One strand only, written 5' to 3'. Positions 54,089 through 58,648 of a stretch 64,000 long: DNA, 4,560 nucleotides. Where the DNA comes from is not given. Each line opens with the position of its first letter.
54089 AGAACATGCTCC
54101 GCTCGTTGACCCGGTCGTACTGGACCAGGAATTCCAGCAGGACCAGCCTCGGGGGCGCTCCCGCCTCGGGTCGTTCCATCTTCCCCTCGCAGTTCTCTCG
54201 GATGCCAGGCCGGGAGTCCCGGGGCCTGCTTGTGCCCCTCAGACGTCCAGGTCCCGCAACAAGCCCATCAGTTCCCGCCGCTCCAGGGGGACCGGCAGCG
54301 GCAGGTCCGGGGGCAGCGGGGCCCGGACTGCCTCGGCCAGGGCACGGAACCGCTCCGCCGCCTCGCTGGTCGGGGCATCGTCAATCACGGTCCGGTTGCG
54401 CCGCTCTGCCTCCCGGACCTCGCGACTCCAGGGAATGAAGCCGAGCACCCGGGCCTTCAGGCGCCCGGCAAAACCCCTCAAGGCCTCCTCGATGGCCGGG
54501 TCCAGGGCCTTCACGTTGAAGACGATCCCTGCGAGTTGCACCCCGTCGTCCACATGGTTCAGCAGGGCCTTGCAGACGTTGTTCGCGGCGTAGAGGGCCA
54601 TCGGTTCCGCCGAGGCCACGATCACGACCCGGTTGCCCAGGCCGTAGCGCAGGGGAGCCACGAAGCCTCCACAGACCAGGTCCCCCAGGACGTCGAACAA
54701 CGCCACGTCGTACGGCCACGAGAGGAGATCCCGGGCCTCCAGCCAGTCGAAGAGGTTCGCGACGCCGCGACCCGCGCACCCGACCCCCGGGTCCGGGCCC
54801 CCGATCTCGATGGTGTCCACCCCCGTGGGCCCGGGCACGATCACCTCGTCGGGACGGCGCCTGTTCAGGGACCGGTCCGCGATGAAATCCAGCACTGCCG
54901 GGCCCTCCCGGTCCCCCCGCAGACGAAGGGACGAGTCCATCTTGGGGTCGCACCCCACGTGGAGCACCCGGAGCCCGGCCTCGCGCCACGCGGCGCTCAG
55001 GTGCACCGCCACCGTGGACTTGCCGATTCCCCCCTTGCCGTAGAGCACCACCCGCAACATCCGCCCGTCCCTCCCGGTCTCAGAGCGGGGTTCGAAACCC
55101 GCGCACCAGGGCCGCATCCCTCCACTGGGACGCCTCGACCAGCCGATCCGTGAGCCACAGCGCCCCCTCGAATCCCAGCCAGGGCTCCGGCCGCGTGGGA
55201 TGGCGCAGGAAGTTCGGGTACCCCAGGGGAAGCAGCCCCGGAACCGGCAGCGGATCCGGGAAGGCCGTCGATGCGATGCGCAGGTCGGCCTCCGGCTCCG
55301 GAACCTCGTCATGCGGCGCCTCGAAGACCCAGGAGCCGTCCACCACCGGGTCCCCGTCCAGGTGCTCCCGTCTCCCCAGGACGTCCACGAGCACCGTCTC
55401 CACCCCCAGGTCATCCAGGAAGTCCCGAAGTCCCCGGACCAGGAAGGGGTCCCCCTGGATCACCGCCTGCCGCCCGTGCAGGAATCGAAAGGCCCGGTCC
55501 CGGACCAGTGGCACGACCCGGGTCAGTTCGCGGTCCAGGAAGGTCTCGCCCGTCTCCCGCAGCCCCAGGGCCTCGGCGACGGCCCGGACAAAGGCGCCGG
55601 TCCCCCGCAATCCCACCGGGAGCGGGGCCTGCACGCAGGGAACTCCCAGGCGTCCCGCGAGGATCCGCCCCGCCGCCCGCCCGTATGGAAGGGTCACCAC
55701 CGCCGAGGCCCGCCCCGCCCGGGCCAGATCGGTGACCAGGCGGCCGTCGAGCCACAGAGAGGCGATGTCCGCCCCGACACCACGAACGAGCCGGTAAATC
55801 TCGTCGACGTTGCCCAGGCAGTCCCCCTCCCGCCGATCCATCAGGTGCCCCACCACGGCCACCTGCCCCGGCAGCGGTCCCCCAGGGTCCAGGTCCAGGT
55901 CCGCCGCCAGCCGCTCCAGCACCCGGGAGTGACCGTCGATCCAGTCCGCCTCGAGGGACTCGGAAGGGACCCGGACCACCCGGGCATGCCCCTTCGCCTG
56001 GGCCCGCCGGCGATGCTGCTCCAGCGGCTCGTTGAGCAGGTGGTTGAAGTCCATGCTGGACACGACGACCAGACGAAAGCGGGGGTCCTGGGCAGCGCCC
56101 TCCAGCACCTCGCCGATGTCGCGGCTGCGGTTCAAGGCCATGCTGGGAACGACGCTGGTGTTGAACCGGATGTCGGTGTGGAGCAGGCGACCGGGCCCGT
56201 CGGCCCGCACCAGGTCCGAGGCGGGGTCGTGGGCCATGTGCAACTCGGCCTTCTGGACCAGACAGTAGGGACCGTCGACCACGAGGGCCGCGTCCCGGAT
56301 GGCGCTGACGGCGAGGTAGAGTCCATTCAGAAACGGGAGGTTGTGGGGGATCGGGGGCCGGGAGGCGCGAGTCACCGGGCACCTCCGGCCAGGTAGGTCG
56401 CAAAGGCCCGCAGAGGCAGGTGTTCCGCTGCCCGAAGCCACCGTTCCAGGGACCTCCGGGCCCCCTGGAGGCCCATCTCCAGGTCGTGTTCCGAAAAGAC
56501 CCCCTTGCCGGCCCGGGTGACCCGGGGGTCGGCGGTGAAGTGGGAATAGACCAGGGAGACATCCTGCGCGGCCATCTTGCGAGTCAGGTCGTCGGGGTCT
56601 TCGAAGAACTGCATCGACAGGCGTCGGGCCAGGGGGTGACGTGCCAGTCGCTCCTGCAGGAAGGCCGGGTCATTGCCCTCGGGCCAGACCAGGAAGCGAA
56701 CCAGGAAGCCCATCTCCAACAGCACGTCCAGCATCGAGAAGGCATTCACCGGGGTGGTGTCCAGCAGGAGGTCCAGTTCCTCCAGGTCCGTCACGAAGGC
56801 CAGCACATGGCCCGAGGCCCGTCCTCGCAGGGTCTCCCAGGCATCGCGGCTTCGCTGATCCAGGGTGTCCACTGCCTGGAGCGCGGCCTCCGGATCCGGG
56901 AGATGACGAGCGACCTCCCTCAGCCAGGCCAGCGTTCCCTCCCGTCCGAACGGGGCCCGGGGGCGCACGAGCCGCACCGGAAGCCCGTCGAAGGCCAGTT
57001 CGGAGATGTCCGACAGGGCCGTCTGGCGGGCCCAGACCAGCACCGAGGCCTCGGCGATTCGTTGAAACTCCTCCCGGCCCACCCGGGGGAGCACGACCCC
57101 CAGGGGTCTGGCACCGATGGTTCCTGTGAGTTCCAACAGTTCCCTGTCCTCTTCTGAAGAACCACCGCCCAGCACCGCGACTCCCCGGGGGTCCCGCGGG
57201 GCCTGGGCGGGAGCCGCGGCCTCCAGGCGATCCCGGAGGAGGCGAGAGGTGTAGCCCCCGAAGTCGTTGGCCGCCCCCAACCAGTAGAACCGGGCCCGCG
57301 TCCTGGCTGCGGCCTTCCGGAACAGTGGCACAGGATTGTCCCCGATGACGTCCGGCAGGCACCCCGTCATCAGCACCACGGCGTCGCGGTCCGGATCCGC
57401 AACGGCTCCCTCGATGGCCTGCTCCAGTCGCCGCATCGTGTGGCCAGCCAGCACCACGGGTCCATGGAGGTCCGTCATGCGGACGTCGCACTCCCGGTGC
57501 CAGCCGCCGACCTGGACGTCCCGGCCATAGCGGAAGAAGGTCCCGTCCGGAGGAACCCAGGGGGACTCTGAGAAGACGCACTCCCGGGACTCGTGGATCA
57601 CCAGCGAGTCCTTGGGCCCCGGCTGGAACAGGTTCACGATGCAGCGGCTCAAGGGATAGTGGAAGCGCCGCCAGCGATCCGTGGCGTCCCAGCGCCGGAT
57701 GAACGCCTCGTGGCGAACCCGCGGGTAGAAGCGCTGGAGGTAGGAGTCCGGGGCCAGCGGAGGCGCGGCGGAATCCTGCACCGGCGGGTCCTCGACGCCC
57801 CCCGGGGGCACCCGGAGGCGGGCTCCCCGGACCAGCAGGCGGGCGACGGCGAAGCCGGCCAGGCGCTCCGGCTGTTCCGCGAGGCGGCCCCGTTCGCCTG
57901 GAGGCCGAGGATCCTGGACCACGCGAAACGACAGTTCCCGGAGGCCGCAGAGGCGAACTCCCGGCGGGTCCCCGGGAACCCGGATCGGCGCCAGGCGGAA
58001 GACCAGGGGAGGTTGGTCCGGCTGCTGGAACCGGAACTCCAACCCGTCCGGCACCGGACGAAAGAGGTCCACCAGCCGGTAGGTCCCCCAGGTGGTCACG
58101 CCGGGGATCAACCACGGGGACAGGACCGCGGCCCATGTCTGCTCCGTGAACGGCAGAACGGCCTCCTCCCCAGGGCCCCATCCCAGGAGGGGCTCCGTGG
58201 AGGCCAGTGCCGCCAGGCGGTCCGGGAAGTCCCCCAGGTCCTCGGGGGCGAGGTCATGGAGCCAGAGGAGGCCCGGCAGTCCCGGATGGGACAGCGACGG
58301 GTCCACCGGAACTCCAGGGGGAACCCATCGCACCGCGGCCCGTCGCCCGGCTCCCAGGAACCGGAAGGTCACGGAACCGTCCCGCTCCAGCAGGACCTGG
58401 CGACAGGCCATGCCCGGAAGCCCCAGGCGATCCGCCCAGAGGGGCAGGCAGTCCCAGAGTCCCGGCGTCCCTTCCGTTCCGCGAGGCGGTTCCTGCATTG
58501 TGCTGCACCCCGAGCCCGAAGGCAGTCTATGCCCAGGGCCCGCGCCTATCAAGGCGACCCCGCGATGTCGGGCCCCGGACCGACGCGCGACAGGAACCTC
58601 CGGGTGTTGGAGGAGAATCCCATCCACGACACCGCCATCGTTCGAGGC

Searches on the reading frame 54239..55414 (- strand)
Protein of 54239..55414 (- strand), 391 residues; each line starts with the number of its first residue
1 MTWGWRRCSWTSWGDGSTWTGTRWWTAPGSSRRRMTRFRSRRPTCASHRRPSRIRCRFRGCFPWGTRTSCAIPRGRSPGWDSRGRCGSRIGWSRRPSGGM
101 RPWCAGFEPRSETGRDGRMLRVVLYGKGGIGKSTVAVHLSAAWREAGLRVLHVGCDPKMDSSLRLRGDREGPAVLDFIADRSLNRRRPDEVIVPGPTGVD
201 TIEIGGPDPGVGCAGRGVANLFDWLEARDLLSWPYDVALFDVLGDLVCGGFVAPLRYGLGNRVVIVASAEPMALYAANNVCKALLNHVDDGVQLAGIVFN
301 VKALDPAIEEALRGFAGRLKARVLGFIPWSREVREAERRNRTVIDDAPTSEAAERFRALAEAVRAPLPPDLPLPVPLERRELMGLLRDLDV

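Call 6: search_protein_families(library=pfam, proteins=[window:54239-55414:-], max_evalue=0.01)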
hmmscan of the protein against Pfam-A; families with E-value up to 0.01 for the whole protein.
window:54239-55414:- (391 aa): 12 families
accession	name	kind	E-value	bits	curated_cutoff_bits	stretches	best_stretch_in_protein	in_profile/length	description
PF00142.24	Fer4_NifH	-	1e-70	238.8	25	1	121-389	2-268/271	4Fe-4S iron sulfur cluster binding proteins, NifH/frxC family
PF01656.29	CbiA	-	1.1e-14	54.8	25.4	1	123-343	3-125/125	CobQ/CobB/MinD/ParA nucleotide binding domain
PF10609.15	ParA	-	1.6e-08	34.8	27.1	1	122-150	7-35/246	NUBPL iron-transfer P-loop NTPase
PF13614.12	AAA_31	-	6.1e-07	30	27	1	125-166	8-49/177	AAA domain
PF09140.17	MipZ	-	0.00023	21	20.7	1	123-169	5-51/262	ATPase MipZ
PF13191.12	AAA_16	-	0.0019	19.2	32.6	1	115-157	20-62/167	AAA ATPase domain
PF13481.12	AAA_25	-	0.0028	17.7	27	1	121-148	35-61/195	AAA domain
PF13500.12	AAA_26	-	0.0036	17.6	27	0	259-335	127-196/198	AAA domain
PF02374.21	ArsA_ATPase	-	0.0038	16.9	24.3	1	122-157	4-39/305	Anion-transporting ATPase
PF03308.22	MeaB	-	0.0041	16.6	23.1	1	115-158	29-72/273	Methylmalonyl Co-A mutase-associated GTPase MeaB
PF20720.3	nSTAND3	-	0.0078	16.4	27.2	0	122-157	20-54/155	Novel STAND NTPase 3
PF13604.12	AAA_30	-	0.0087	16.3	27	0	122-156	21-55/191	AAA domain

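Call 7: search_protein_families(library=ncbifam, proteins=[window:54239-55414:-], max_evalue=0.01)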
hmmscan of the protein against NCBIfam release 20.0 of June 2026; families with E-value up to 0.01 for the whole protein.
window:54239-55414:- (391 aa): 17 families
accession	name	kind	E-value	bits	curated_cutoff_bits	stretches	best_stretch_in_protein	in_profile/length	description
TIGR01287.1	nifH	equivalog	1.9e-73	247.2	394.35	1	121-389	2-268/275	nitrogenase iron protein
NF033200.1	F430_CfbC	exception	1.5e-72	244.1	402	1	121-382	2-255/260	Ni-sirohydrochlorin a,c-diamide reductive cyclase ATP-dependent reductase subunit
NF009701.0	PRK13230.1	subfamily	8.7e-64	215.3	350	1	120-386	2-278/291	nitrogenase reductase-like protein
NF009702.0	PRK13231.1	equivalog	3.5e-58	196.9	427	1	119-378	2-251/264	nitrogenase reductase-like protein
TIGR01281.1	DPOR_bchL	equivalog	6.5e-49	166.7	345.15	1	122-389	3-267/268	ferredoxin:protochlorophyllide reductase (ATP-dependent) iron-sulfur ATP-binding protein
TIGR02016.1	BchX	equivalog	2.7e-44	151.6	331.2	1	122-363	3-244/296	chlorophyllide a reductase iron protein subunit X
NF041546.1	ParA_partition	equivalog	2.8e-09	36.8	180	1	123-160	4-41/203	ParA family partition ATPase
TIGR01969.1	minD_arch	subfamily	4.2e-09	35.9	201.75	2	291-363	159-230/251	cell division ATPase MinD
NF041136.1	MrpORP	equivalog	1.9e-05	24.1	450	1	122-150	9-37/365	iron-sulfur cluster carrier protein MrpORP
TIGR03371.1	cellulose_yhjQ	equivalog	2.1e-05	24.2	157.85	0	125-159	7-42/246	cellulose biosynthesis protein BcsQ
NF008669.0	PRK11670.1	equivalog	0.00013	21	348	0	122-150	111-139/369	iron-sulfur cluster carrier protein ApbC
TIGR04291.1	arsen_driv_ArsA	equivalog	0.00045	19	650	1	122-167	323-368/565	arsenical pump-driving ATPase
NF053622.1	ATPseBagAMYCTU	equivalog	0.0017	17.9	400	1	123-154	11-42/325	ATPase BagA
TIGR03815.1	CpaE_hom_Actino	equivalog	0.0027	16.9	154.45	0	114-158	108-151/340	septum site-determining protein Ssd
TIGR03453.1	partition_RepA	equivalog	0.0035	16.2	348.45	1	123-159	109-145/387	plasmid partitioning protein RepA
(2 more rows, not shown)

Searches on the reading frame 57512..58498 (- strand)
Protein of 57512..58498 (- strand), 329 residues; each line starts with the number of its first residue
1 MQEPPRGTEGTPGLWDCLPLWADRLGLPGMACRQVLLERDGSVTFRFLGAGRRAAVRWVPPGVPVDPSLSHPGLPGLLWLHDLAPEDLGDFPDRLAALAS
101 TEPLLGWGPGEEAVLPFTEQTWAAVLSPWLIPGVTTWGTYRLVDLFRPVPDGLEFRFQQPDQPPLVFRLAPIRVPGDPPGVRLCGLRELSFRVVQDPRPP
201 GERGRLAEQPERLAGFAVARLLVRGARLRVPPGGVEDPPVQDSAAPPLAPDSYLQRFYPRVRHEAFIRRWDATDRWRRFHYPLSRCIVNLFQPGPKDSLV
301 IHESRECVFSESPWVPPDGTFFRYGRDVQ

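Call 90: search_protein_families(library=pfam, proteins=[window:57512-58498:-], max_evalue=0.01)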
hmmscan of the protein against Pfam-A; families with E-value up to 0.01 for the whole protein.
seq(329 aa): 0 families
